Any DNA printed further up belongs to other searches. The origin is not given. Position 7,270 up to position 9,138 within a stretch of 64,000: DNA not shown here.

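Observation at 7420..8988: Cytoplasmic Cys-type (CxPxR) sulfatase-family enzyme embedded in a phosphonate locus, with no formylglycine-maturation gene in the window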

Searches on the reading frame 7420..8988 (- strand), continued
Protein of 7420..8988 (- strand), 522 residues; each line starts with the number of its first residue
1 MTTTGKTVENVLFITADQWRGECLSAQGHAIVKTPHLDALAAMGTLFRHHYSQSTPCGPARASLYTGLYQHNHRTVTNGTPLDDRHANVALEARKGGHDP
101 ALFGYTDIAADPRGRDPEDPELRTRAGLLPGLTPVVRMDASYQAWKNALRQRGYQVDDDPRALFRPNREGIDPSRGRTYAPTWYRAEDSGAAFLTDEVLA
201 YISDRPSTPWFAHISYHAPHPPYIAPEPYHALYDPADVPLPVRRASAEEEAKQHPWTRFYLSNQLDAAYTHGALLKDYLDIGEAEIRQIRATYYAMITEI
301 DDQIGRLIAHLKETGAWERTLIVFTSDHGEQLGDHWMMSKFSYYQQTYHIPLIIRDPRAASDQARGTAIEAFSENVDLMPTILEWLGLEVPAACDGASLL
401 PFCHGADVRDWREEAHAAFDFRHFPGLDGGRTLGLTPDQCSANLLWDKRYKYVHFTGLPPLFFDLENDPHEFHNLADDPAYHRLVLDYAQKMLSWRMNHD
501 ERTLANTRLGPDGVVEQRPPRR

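Call 30: search_solved_structures(query=window:7420-8988:-, show_alignments=5, max_evalue=1e-60)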
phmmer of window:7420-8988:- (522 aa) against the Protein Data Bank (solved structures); distinct sequences matched with E-value up to 1e-60: 6.
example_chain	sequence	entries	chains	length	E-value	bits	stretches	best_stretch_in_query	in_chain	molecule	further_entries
2vqr_A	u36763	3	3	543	3.2e-149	501.2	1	9-517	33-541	PUTATIVE SULFATASE | Multifunctional alkaline phosphatase superfamily protein pRL90232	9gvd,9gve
2w8s_A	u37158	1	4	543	3.2e-144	484.7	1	6-515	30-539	PHOSPHONATE MONOESTER HYDROLASE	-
4uph_A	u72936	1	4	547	3.3e-138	464.8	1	9-519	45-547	SULFATASE (SULFURIC ESTER HYDROLASE) PROTEIN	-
4upk_A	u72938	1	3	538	6.1e-114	384.8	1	9-518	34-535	PHOSPHONATE MONOESTER HYDROLASE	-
4upl_A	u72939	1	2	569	6.1e-73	249.4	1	7-505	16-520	SULFATASE FAMILY PROTEIN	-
4upi_A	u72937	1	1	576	7.6e-73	249.1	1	9-503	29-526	SULFATASE FAMILY PROTEIN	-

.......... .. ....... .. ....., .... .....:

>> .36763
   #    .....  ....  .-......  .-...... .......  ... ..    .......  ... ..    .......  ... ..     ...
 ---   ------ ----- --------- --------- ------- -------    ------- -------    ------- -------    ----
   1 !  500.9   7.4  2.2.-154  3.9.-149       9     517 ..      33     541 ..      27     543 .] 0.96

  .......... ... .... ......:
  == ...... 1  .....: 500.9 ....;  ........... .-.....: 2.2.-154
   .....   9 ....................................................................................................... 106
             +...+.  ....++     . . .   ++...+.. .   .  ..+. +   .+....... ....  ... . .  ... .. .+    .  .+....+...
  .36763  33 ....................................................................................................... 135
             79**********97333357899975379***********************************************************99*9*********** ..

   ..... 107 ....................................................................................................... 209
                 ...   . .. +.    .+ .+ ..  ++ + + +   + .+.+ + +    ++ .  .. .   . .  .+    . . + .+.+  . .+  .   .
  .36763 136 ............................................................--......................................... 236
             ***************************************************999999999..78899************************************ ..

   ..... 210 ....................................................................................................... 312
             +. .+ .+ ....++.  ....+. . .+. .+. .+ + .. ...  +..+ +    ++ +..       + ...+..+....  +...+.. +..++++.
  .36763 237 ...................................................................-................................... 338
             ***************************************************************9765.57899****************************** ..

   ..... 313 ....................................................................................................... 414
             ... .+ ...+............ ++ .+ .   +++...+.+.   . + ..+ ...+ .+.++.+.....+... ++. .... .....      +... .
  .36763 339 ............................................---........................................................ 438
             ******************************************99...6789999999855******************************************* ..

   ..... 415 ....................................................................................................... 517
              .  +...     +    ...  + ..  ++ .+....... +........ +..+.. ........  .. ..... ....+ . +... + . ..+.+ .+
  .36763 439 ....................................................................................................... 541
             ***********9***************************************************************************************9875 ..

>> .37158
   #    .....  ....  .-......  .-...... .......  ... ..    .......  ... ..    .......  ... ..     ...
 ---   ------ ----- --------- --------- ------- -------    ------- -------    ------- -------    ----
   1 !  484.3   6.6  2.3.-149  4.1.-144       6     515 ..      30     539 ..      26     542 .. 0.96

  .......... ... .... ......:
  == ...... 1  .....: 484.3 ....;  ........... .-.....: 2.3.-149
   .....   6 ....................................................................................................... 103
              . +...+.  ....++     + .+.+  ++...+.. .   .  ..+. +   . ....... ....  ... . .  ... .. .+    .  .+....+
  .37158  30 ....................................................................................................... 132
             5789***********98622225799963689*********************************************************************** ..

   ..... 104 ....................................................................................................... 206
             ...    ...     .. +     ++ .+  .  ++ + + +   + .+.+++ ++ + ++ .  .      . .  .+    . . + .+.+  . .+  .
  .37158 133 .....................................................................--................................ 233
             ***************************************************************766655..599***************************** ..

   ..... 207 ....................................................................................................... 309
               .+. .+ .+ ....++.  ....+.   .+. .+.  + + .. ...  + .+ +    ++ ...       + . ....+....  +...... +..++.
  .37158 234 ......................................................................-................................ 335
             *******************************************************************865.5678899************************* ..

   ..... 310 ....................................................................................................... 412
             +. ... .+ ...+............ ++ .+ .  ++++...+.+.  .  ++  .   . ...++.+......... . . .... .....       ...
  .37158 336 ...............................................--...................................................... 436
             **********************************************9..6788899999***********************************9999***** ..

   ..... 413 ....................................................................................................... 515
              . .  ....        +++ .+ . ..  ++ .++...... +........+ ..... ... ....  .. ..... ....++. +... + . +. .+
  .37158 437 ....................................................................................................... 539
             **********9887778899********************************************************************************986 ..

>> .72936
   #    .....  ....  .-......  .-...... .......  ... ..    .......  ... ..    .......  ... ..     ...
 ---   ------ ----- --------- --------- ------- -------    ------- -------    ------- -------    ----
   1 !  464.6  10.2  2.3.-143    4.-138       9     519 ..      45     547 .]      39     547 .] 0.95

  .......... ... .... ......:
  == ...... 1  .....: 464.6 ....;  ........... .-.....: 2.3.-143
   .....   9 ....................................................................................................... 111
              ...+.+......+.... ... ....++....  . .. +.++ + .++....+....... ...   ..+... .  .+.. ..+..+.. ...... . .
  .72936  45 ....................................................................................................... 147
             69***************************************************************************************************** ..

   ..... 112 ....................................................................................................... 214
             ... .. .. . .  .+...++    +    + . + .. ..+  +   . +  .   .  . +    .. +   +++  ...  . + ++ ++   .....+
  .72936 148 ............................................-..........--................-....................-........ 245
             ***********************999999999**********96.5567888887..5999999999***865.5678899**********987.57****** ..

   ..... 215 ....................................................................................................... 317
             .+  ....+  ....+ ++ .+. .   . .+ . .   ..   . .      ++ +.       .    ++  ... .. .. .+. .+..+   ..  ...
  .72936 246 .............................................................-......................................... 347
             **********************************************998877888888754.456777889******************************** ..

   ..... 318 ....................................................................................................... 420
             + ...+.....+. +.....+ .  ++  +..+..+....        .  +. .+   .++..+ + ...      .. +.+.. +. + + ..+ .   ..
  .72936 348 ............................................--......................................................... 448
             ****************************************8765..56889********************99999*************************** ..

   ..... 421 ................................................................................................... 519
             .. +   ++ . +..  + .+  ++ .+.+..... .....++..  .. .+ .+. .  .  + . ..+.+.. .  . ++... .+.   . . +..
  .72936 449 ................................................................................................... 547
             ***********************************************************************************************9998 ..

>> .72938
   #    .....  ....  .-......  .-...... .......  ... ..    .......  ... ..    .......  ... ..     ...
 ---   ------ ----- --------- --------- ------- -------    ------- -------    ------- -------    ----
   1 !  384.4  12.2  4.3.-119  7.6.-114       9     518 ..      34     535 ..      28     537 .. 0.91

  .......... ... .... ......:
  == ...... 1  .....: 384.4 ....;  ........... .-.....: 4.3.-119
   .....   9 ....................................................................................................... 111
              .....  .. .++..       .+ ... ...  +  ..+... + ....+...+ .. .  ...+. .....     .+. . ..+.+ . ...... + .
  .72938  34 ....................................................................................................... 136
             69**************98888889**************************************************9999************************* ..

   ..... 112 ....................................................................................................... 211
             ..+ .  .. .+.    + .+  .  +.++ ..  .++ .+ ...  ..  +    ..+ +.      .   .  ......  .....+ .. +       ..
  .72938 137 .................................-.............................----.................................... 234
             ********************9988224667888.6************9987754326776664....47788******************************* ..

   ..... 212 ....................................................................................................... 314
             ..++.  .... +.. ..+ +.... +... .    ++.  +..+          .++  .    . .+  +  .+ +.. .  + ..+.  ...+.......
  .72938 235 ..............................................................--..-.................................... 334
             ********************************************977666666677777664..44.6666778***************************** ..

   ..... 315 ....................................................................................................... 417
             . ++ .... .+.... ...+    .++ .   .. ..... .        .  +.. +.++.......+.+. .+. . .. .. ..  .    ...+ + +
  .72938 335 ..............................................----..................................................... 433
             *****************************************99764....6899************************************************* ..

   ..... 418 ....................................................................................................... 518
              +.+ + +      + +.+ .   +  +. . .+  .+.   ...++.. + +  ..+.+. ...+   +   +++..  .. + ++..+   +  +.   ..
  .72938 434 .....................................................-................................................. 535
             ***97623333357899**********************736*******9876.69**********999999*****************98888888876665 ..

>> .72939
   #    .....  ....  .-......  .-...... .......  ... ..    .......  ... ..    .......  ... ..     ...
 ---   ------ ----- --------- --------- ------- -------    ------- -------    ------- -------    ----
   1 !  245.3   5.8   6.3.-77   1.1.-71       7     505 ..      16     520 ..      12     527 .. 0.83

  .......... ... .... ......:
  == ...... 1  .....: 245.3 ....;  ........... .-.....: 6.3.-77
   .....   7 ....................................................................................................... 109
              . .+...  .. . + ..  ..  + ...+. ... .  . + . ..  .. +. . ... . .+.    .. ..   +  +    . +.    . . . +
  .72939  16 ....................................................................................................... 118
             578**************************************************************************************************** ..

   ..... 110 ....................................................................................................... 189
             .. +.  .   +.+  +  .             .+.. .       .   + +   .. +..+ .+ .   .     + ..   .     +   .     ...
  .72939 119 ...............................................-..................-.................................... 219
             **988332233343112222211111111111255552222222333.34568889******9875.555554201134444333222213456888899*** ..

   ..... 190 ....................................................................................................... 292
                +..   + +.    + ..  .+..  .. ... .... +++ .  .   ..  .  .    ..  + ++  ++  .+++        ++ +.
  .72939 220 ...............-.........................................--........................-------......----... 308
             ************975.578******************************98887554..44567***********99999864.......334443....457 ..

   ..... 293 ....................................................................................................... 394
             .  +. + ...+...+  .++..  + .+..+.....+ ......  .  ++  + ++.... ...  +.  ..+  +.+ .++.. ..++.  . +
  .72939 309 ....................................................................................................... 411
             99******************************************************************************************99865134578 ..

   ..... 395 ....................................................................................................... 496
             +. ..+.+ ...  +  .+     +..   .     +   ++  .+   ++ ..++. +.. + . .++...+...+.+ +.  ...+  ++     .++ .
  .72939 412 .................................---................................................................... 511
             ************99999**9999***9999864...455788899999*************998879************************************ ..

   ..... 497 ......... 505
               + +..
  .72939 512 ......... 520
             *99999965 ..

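Call 35: search_protein_families(library=pfam, max_evalue=0.0001, proteins=[L003:12096-13364:+, L008:8207-9700:-, L008:11806-13017:+, L008:6561-7505:-, L072:4388-5326:-, L072:5748-6647:-, L072:6659-7864:+, L072:7791-8744:+, L012:5735-7390:+, L003:5835-7469:-])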
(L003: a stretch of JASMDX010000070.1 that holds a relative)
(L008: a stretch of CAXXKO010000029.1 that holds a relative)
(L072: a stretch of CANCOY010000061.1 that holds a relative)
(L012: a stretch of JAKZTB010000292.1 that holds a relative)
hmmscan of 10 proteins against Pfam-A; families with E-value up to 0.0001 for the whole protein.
L003:12096-13364:+ (422 aa): 1 family
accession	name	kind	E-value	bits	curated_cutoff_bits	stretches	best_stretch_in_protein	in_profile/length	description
PF00202.27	Aminotran_3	-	3.6e-41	141.6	30.5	1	62-409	27-401/403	Aminotransferase class-III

L008:8207-9700:- (497 aa): 0 families

L008:11806-13017:+ (403 aa): 2 families
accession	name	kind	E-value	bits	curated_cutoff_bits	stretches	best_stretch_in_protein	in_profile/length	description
PF05977.19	MFS_3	-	1.4e-27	96.8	27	1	11-396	7-393/524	Transmembrane secretion effector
PF07690.21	MFS_1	-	5.7e-23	81.8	33.4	1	19-356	1-339/347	Major Facilitator Superfamily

L008:6561-7505:- (314 aa): 1 family
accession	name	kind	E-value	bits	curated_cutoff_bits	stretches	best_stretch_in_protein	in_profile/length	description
PF00296.26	Bac_luciferase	-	8.1e-43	147.4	27.9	1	37-257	18-222/314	Luciferase-like monooxygenase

L072:4388-5326:- (312 aa): 2 families
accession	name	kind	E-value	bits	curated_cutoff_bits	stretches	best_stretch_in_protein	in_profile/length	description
PF01636.29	APH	-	2.4e-14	54.1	23.2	1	40-261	3-225/239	Phosphotransferase enzyme family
PF01633.27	Choline_kinase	-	3.1e-14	53.4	29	1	41-228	3-201/300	Choline/ethanolamine kinase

L072:5748-6647:- (299 aa): 2 families
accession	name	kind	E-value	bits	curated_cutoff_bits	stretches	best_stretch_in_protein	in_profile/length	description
PF03466.25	LysR_substrate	-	1.5e-38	132.7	28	1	88-283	3-204/209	LysR substrate binding domain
PF00126.33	HTH_1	-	1.8e-22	79.5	26.6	1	5-62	3-60/60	Bacterial regulatory helix-turn-helix protein, lysR family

L072:6659-7864:+ (401 aa): 2 families
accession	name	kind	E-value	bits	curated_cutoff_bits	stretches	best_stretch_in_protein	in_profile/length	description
PF00266.25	Aminotran_5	-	1.1e-13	51.4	21.5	1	68-329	48-315/371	Aminotransferase class-V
PF00155.27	Aminotran_1_2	-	2e-06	27.7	19.7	1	132-382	117-360/361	Aminotransferase class I and II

L072:7791-8744:+ (317 aa): 2 families
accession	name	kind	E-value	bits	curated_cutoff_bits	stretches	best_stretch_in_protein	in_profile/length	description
PF00702.32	Hydrolase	-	4.6e-17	63.5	26.4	1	54-246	2-191/191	haloacid dehalogenase-like hydrolase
PF13419.12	HAD_2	-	7.1e-09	36.5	23.8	1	56-252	1-178/178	Haloacid dehalogenase-like hydrolase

L012:5735-7390:+ (551 aa): 3 families
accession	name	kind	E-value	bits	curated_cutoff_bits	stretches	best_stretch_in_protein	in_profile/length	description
PF00732.25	GMC_oxred_N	-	3.3e-49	168.1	23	1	9-299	2-218/218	GMC oxidoreductase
PF05199.19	GMC_oxred_C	-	9.8e-36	123.8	24.6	1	397-530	1-139/139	GMC oxidoreductase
PF00890.30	FAD_binding_2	-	1.4e-08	34.8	20.4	0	196-261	136-206/414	FAD binding domain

L003:5835-7469:- (544 aa): 4 families
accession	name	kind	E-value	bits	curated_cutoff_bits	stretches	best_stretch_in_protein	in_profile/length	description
PF00916.26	Sulfate_transp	-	1e-95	321.1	23.2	1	15-374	1-379/380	Sulfate permease family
PF01740.26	STAS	-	8.9e-12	45.2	22.6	1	436-528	8-103/106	STAS domain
PF13466.11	STAS_2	-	1e-05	26.1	29.2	1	441-518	1-79/80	STAS domain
PF16983.11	MFS_MOT1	-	7.3e-05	23.5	30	1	248-350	5-109/111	Molybdate transporter of MFS superfamily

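Call 57: predict_structure(alignment_id=A2)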
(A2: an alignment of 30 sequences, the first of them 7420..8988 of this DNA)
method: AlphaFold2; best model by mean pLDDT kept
length: 522 residues; sequences in the alignment: 30
mean_pLDDT: 75.3   pTM: 0.83
mean pLDDT of the five models: 75.3, 73.2, 68.5, 67.9, 60.0
residues with pLDDT >= 90: 152; 70-90: 209; 50-70: 75; < 50: 86
segments of 3 or more residues with pLDDT < 50: 1-5, 55-86, 107-116, 118-127, 332-334, 500-522
pLDDT, mean of each block of 10 residues (from residue 1): 58 83 81 94 92 47 33 35 49 85 63 45 47 77 89 88 78 79 90 95 91 80 84 89 79 81 65 71 84 89 97 95 78 54 67 93 92 80 90 77 91 76 54 69 84 88 90 92 91 65 37 41 36
secondary structure, 60 per line:
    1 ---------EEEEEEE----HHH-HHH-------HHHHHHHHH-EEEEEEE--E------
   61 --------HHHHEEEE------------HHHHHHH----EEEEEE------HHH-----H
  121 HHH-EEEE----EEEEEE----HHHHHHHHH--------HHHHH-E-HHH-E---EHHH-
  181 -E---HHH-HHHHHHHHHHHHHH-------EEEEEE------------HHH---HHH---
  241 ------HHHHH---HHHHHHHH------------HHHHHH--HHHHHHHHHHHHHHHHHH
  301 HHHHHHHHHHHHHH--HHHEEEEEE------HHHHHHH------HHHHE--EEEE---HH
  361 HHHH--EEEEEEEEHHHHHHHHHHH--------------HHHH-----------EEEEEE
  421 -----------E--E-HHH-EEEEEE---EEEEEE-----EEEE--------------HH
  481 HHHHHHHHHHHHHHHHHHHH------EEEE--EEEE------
elements in order: E10-16 H35-43 E45-51 H69-72 E73-76 H89-95 E100-105 H120-123 E125-128 E133-138 H143-151 H160-164 H190-203 E211-216 H247-251 H255-262 H275-280 H283-314 E320-325 H332-338 H345-348 E352-355 H359-364 E367-374 H375-385 H400-403 E415-420 E441-446 E450-455 E461-464 H479-500 E507-510 E513-516
